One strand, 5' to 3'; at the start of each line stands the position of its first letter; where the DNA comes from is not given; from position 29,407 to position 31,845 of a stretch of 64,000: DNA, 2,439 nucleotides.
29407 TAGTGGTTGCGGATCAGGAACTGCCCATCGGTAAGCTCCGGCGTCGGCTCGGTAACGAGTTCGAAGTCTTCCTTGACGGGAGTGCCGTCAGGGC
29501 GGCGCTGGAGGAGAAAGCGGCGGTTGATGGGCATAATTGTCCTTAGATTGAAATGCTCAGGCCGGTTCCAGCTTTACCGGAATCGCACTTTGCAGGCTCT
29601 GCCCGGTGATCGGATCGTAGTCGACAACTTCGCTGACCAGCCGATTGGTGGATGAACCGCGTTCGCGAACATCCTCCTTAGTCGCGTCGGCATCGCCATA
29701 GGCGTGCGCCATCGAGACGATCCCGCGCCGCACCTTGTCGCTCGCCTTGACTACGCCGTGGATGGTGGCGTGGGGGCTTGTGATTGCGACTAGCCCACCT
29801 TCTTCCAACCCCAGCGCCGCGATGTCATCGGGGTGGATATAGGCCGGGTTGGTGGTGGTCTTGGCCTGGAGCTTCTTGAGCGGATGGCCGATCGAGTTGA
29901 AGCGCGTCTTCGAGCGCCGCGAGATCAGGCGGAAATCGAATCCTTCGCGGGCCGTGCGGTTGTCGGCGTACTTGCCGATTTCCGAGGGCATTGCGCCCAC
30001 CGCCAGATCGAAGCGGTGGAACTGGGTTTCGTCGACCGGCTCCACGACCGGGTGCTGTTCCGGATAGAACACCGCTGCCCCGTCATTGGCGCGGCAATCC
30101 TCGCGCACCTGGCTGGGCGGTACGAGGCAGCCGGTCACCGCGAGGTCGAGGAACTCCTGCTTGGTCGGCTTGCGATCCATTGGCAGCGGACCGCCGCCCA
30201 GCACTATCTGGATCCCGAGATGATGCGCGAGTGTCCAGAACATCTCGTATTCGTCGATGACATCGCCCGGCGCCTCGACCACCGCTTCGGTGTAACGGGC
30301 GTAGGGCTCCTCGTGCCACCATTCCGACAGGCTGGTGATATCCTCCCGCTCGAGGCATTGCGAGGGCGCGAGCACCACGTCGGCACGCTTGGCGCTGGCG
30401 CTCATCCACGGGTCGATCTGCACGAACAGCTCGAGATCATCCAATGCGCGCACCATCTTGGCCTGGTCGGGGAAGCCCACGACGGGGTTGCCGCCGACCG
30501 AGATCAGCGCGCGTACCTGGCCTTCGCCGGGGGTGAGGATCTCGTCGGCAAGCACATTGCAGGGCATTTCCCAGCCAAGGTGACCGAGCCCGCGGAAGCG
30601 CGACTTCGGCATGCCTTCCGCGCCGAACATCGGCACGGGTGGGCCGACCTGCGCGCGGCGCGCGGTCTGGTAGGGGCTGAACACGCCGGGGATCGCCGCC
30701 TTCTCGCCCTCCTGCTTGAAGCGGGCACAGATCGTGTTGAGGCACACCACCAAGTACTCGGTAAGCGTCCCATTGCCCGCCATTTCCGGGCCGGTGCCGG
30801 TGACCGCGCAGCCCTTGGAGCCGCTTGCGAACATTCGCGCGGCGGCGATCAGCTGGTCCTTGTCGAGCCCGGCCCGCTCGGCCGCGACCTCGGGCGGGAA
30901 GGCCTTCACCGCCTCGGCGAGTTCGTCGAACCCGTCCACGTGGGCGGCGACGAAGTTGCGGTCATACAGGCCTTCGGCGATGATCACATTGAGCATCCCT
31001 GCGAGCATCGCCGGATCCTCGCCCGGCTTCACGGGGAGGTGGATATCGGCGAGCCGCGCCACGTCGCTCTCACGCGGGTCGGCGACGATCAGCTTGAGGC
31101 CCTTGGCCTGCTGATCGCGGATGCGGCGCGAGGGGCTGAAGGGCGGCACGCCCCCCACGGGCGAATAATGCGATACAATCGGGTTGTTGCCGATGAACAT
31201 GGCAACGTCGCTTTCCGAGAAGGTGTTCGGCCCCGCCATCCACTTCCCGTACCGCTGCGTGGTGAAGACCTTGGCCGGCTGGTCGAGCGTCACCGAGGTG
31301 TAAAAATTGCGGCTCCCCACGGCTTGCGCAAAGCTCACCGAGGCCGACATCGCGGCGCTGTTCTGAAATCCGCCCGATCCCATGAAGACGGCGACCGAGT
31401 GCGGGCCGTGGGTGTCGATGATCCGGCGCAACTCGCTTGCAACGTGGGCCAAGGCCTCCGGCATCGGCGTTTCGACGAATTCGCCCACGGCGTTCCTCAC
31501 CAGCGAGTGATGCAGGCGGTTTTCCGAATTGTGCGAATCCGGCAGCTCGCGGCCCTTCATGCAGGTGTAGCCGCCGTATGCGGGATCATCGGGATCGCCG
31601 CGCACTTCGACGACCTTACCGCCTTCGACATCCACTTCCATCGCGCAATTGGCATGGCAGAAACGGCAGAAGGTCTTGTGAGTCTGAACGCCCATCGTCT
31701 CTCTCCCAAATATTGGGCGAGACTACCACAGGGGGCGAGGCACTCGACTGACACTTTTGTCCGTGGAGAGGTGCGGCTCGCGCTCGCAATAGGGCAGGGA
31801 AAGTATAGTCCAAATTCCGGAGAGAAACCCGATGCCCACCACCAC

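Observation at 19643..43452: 27-gene redox and lipid-oxidation island with no recognisable regulator, transporter, CoA ligase, hydratase or P450 redox partner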

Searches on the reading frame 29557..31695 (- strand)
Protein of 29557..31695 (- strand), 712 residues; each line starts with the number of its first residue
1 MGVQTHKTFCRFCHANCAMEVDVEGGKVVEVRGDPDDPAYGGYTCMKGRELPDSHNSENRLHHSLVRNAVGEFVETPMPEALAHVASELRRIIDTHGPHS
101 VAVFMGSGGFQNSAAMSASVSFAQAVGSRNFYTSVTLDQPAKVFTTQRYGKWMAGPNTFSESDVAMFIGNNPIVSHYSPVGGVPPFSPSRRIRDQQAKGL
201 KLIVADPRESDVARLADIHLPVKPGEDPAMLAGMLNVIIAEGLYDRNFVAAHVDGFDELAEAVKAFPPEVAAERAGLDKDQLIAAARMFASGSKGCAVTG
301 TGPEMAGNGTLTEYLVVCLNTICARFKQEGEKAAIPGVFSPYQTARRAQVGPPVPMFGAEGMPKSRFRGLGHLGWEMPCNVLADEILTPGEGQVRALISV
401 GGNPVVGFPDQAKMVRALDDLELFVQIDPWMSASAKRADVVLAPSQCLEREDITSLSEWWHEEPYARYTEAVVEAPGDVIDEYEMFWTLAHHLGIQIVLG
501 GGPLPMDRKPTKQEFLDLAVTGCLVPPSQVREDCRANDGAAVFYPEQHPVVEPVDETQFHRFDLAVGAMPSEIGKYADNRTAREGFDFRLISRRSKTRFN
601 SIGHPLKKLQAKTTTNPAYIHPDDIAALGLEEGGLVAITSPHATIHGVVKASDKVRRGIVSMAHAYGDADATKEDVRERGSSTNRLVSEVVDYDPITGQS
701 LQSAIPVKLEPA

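Call 6: search_protein_families(library=pfam, proteins=[window:29557-31695:-], max_evalue=0.001)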
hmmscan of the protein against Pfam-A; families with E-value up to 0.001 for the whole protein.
window:29557-31695:- (712 aa): 3 families
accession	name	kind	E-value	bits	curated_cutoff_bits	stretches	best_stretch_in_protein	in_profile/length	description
PF00384.28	Molybdopterin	-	1.4e-32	113.5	24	1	60-490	1-351/353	Molybdopterin oxidoreductase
PF01568.27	Molydop_binding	-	8.8e-17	61.6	26.8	1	588-699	1-103/110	Molydopterin dinucleotide binding domain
PF04879.21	Molybdop_Fe4S4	-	3.1e-15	56.3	22.7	1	4-55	2-53/55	Molybdopterin oxidoreductase Fe4S4 domain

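Call 12: find_encoding_contigs(protein=window:29557-31695:-, flank=10000, max_places=6)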
Protein window:29557-31695:- (712 aa): no gene with exactly this product is on record in the collection.

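Call 13: find_related_loci(query=window:29557-31695:-, collection=genome_contigs, flank=10000)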
Query window:29557-31695:- (712 aa) in genome_contigs; peptide patterns used: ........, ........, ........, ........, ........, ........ (x = any residue, [..] = any of these).
270 stretches matched a pattern; 235 encode a relative of the query (tblastn E <= 1e-3); the best 80 are kept; 80 distinct loci.
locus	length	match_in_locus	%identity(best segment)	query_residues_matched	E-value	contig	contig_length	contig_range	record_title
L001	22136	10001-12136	96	1-712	0e+0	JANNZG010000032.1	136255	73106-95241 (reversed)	MAG: Porphyrobacter sp. isolate VAR_25_metabat_205 VAR_25_k141_3189267, whole genome shotgun sequence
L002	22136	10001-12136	96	1-712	0e+0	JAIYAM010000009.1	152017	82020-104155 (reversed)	MAG: Erythrobacteraceae bacterium isolate D8_MAG_00085 pond_D8_MAG_00085_000000000034, whole genome shotgun sequence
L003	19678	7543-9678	95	1-712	0e+0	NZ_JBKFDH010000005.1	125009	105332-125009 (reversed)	Erythrobacter sp. W302b 5, whole genome shotgun sequence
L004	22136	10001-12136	95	1-712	0e+0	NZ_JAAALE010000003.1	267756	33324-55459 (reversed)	Porphyrobacter sp. SLTP SLTPS5_3, whole genome shotgun sequence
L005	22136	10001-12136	95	1-712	0e+0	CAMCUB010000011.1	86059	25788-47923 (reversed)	MAG: Erythrobacter sanguineus isolate MsE-30jul19-131 genome assembly, contig: MsE-30jul19-C322, whole genome shotgun se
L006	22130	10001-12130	95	1-710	0e+0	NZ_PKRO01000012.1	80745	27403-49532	Porphyrobacter sp. TH134 NODE_12_length_80745_cov_526.488481, whole genome shotgun sequence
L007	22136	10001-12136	95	1-712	0e+0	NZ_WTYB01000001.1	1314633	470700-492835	Erythrobacter ramosus strain JCM 10282 NODE_1_length_1314633, whole genome shotgun sequence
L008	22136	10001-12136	95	1-712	0e+0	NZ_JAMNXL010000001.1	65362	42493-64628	MAG: Erythrobacter sp. isolate gw_gwSRR_metabat.9 gw_C108, whole genome shotgun sequence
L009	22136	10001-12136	94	1-712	0e+0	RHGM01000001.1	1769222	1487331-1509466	MAG: Porphyrobacter sp. IPPAS B-1204 Mongol_c5, whole genome shotgun sequence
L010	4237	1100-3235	94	1-712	0e+0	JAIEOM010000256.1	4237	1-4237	MAG: Sphingomonadales bacterium isolate co.spades.DASTOOL.1kb_104 c_000000390551, whole genome shotgun sequence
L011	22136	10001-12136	93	1-712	0e+0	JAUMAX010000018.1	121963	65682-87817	MAG: Porphyrobacter sp. isolate P_PORP NODE_134_length_121963_cov_3.801676, whole genome shotgun sequence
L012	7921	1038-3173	94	1-712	0e+0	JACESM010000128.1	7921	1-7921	MAG: Porphyrobacter sp. isolate MCMED-G16 Porphyrobacter-MCMED-G16-C128, whole genome shotgun sequence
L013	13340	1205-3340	94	1-712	0e+0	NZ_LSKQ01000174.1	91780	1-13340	Erythrobacter sp. CCH5-A1 CCH5-A1_contig176, whole genome shotgun sequence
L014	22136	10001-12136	94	1-712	0e+0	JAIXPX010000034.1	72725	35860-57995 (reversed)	MAG: Erythrobacteraceae bacterium isolate C1_MAG_00077 C1_MAG_00077_000000000033, whole genome shotgun sequence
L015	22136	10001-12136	93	1-712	0e+0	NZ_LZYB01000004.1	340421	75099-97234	Erythrobacter dokdonensis DSW-74 DSW74_contig04, whole genome shotgun sequence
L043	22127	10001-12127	86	1-709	0e+0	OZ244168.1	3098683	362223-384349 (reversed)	MAG: Erythrobacter sp. isolate f32e2afe-8b6c-4945-a3d3-f0998f5a6554 genome assembly, chromosome: 1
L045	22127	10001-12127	83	1-709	0e+0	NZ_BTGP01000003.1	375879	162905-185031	Erythrobacter sp. MTPC3 Contig03, whole genome shotgun sequence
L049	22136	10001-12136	82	1-712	0e+0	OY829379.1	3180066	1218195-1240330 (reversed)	MAG: Erythrobacter sp. isolate ee9c4741-f296-4909-b434-25d93b811455 genome assembly, chromosome: 1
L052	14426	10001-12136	81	1-712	0e+0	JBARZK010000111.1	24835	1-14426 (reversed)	MAG: Erythrobacter sp. isolate MFD12172_ilm_asm_bin5 k127_116649, whole genome shotgun sequence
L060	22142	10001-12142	78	1-712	0e+0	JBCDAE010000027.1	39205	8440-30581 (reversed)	MAG: Pseudomonadota bacterium isolate P01_F01_bin.51 k141_3107686_length_39205_cov_15.2299, whole genome shotgun sequenc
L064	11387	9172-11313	77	1-712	0e+0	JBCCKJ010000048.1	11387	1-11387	MAG: Pseudomonadota bacterium isolate P01_C01_bin.135 k141_808095_length_11387_cov_183.4517, whole genome shotgun sequen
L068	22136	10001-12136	76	1-710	0e+0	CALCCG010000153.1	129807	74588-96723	MAG TPA_asm: uncultured Erythrobacter sp. isolate SRR3401492_bin.41_CONCOCT_v1.1_MAG genome assembly, contig: ERZ1740065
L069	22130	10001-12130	77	1-712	0e+0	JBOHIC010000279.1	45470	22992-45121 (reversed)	MAG: Novosphingobium sp. isolate H1-B1_maxbin2.bin.230 k127_1615479, whole genome shotgun sequence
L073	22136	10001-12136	73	1-712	0e+0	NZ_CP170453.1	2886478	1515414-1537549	Qipengyuania sp. DGS2-2 chromosome, complete genome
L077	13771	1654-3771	78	1-709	0e+0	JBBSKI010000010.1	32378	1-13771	MAG: Sphingomonadales bacterium isolate LS4_metabat2.286 LS4_metabat2.286_K_1253029_L_32378_cov_27.8379, whole genome sh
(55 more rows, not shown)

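Call 16: search_solved_structures(query=window:29557-31695:-, max_evalue=0.00001)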
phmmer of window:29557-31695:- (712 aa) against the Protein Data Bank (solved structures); distinct sequences matched with E-value up to 0.00001: 53.
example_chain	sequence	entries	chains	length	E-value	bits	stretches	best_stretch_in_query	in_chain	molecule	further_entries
7qv7_S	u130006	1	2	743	3.4e-39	138.1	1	8-495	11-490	Hydrogen dependent carbon dioxide reductase subunit FdhF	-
2e7z_A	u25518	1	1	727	1.4e-37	132.7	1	8-496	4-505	Acetylene hydratase Ahy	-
1aa6_A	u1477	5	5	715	3.8e-35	124.7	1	8-486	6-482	FORMATE DEHYDROGENASE H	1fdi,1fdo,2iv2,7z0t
8rqz_C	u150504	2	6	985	5.1e-34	121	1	5-458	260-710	Probable oxidoreductase YjgC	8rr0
9gzq_A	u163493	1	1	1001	5.4e-34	120.9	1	5-458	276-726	Probable oxidoreductase YjgC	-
7vw6_A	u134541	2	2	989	4.2e-33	117.9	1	7-504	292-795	Formate dehydrogenase | Tungsten-containing formate dehydrogenase alpha subunit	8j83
9t1s_L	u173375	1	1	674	4.4e-33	117.9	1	7-494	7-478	formate dehydrogenase (coenzyme F420)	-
7e5z_A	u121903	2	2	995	4.4e-33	117.9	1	7-504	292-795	Formate dehydrogenase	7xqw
2vpw_A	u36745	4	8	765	1.4e-32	116.2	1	8-497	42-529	THIOSULFATE REDUCTASE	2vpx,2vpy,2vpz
1dms_A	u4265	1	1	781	1.2e-31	113.1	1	69-494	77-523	DMSO REDUCTASE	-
2jio_A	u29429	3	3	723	1.9e-31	112.5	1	7-479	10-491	PERIPLASMIC NITRATE REDUCTASE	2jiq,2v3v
1dmr_A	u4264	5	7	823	2.1e-31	112.3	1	69-494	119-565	DMSO REDUCTASE | Dimethyl sulfoxide/trimethylamine N-oxide reductase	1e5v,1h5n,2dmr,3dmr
1e60_A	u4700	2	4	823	2.1e-31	112.3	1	69-494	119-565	Dimethyl sulfoxide/trimethylamine N-oxide reductase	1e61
1e18_A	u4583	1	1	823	2.7e-31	111.9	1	69-494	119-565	DMSO REDUCTASE.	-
4dmr_A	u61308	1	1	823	2.8e-31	111.9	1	69-494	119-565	DMSO REDUCTASE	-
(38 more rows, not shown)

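Call 18: search_protein_families(library=ncbifam, proteins=[window:29557-31695:-], max_evalue=0.00001)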
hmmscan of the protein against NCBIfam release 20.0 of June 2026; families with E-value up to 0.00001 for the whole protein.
window:29557-31695:- (712 aa): 25 families
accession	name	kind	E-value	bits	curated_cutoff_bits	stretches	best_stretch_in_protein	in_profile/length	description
TIGR01591.1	Fdh-alpha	equivalog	4.3e-65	220.1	666.25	2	8-302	1-287/672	formate dehydrogenase subunit alpha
NF012032.0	PRK15488.1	equivalog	1.2e-51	175.6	694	1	6-496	44-530/759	thiosulfate reductase PhsA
NF047855.1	AssmNtatRedNasC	equivalog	9e-47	159.8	1100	3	194-319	204-331/708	assimilatory nitrate reductase catalytic subunit NasC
TIGR02166.1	dmsA_ynfE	subfamily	5.7e-41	140.4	777.7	2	13-258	53-304/794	DMSO/selenate family reductase complex A subunit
NF041323.1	Nitr_red_NasA_Halo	equivalog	1.6e-36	126.1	1000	2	24-292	16-273/673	assimilatory nitrate reductase NasA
TIGR00509.1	bisC_fam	subfamily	7.2e-34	117.1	1017.55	2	70-495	68-512/772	molybdopterin guanine dinucleotide-containing S/N-oxide reductase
NF041783.2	mnquin_red_QrcB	equivalog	1.7e-32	112.5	440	2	5-337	52-370/695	menaquinone reductase molybdopterin-binding-like subunit QrcB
TIGR03479.1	DMSO_red_II_alp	subfamily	7.8e-26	90.4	984.75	1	5-252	58-306/913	molybdopterin-dependent oxidoreductase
NF041885.1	selenate_YnfE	exception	1.1e-23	83.1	1675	1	12-312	56-384/805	selenate/tellurate reductase subunit YnfE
NF011566.1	PRK14990.1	exception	3.8e-21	74.8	1600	1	13-262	67-328/814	dimethylsulfoxide reductase subunit A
NF041884.1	selenate_YnfF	exception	1.1e-20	73.2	1650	1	12-259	53-305/798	selenate/tellurate reductase subunit YnfF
TIGR01553.1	formate-DH-alph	equivalog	3.5e-18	64.8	814.2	1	6-254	45-305/1009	formate dehydrogenase-N subunit alpha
NF010055.0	PRK13532.1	equivalog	4.6e-18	64.8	904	1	4-253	41-291/830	nitrate reductase catalytic subunit NapA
TIGR01706.1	NAPA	equivalog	8.3e-16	57.5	930.55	1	5-254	42-292/830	periplasmic nitrate reductase subunit alpha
TIGR01701.1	Fdhalpha-like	subfamily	5.6e-15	54.6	582.15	1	76-300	116-353/744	FdhF/YdeP family oxidoreductase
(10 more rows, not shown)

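Call 25: find_homologous_proteins(query=window:29557-31695:-, max_evalue=1e-30)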
Query window:29557-31695:- (712 aa): 2769 proteins with E <= 1e-30 among 8000 candidates; the best 120 are listed.
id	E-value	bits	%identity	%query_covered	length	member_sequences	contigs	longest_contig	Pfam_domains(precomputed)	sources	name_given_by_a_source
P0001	0.0e+0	1581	96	100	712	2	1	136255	PF00384.28,PF01568.28,PF04879.22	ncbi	-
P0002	0.0e+0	1568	95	100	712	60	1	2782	PF00384.28,PF01568.28,PF04879.22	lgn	-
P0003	0.0e+0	1532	93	100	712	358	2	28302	PF00384.28,PF01568.28,PF04879.22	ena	-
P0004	0.0e+0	1531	93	100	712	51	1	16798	PF00384.28,PF01568.28,PF04879.22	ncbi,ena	-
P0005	0.0e+0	1523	92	100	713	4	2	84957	PF00384.28,PF01568.28,PF04879.22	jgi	jgi:anaerobic selenocysteine-containing dehydrogenase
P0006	0.0e+0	1520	92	100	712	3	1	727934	PF00384.28,PF01568.28,PF04879.22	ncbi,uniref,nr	ncbi:molybdopterin-containing oxidoreductase family protein [Porphyrobacter sp. AAP60]|uniref:molybd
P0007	0.0e+0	1519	92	100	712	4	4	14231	PF00384.28,PF01568.28,PF04879.22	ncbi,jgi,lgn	jgi:anaerobic selenocysteine-containing dehydrogenase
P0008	0.0e+0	1514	92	100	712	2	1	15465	PF00384.28,PF01568.28,PF04879.22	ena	-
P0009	0.0e+0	1512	92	100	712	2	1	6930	PF00384.28,PF01568.28,PF04879.22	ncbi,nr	ncbi:MAG: hypothetical protein C0471_14205 [Erythrobacter sp.]|nr:hypothetical protein [Erythrobacte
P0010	0.0e+0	1507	91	100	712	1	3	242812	PF00384.28,PF01568.28,PF04879.22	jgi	jgi:anaerobic selenocysteine-containing dehydrogenase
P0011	0.0e+0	1489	89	100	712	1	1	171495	PF00384.28,PF01568.28,PF04879.22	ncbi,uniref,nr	ncbi:molybdopterin-containing oxidoreductase family protein [Erythrobacter tepidarius]|uniref:molybd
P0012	0.0e+0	1489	90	100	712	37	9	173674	PF00384.28,PF01568.28,PF04879.22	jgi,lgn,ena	-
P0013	0.0e+0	1476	89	100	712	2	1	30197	PF00384.28,PF01568.28,PF04879.22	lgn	-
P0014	0.0e+0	1468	89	100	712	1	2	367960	PF00384.28,PF01568.28,PF04879.22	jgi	jgi:anaerobic selenocysteine-containing dehydrogenase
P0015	0.0e+0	1465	89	100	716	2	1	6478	PF00384.28,PF01568.28,PF04879.22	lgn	-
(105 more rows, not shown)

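Call 27: search_dna_similar(query=window:29557-31695:-, collection=plasmids, mode=protein, max_evalue=1e-40, max_rows=30)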
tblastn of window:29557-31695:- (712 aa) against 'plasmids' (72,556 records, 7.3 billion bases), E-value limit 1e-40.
Records with a match: 24; places in all: 29; records where one place covers at least 80% of the query: 20.
Best place of each record, by identity: <60% 24.
By first word of the organism name: Deinococcus 7; Streptomyces 6; Sphingopyxis 2; Novosphingobium 2; Massilia 1; Sphingobium 1; Rhodobacteraceae 1; Tardibacter 1; Mycobacterium 1; Nonomuraea 1; and 1 more.
By predicted mobility (MOB-suite, as given by PLSDB): non-mobilizable 20; mobilizable 3; conjugative 1.
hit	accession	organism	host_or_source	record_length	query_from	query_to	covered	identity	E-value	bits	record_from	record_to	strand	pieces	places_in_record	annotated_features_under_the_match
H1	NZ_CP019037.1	Massilia putida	Soil,wolfram mine tailing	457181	7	711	99%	37.6%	2e-125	419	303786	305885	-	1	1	molybdopterin-dependent oxidoreductase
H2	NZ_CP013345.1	Sphingopyxis macrogoltabida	whole organism,activated sludge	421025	3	709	99%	36.9%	2e-114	387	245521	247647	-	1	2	molybdopterin-dependent oxidoreductase | AMP-binding protein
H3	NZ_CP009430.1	Sphingopyxis macrogoltabida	soil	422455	3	709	99%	36.9%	2e-114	387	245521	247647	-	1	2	molybdopterin-dependent oxidoreductase | AMP-binding protein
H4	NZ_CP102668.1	Sphingobium sp. JS3065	whole organism,chemical plant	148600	8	711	99%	36.9%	4e-126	421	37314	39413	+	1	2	molybdopterin-dependent oxidoreductase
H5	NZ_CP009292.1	Novosphingobium pentaromativorans US6-1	mud sediment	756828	3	709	99%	36.4%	6e-125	417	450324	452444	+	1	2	molybdopterin-dependent oxidoreductase | hypothetical protein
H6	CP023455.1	Rhodobacteraceae bacterium QY30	whole organism,paddy soil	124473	5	709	99%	36.2%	1e-117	396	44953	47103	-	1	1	record has no annotation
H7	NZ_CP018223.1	Tardibacter chloracetimidivorans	whole organism,soil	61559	3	698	98%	35.5%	5e-119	400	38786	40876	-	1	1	molybdopterin-dependent oxidoreductase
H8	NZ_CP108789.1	Streptomyces sp. NBC_00887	-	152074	2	701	98%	30.2%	3e-70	257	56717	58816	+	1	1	molybdopterin-dependent oxidoreductase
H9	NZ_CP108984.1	Streptomyces sp. NBC_00726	-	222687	3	701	98%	29.5%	1e-65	244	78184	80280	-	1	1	molybdopterin-dependent oxidoreductase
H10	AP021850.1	Deinococcus grandis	-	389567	6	712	99%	29.1%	4e-62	233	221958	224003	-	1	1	oxidoreductase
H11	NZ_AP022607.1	Mycobacterium branderi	-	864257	8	697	97%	29.6%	8e-45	181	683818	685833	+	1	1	molybdopterin-dependent oxidoreductase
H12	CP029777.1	Deinococcus actinosclerus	mixed culture,wastewater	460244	10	707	98%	29.0%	5e-55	212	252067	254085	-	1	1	dehydrogenase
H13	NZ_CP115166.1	Deinococcus aquaticus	Freshwater stream system, activated ...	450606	6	707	99%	28.7%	4e-51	200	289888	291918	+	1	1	molybdopterin-dependent oxidoreductase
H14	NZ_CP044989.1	Deinococcus sp. AJ005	single cell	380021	10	707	98%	28.2%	1e-60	229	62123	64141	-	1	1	molybdopterin-dependent oxidoreductase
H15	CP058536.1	Deinococcus sp. D7000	seawater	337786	10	707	98%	27.8%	3e-58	222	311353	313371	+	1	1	molybdopterin-dependent oxidoreductase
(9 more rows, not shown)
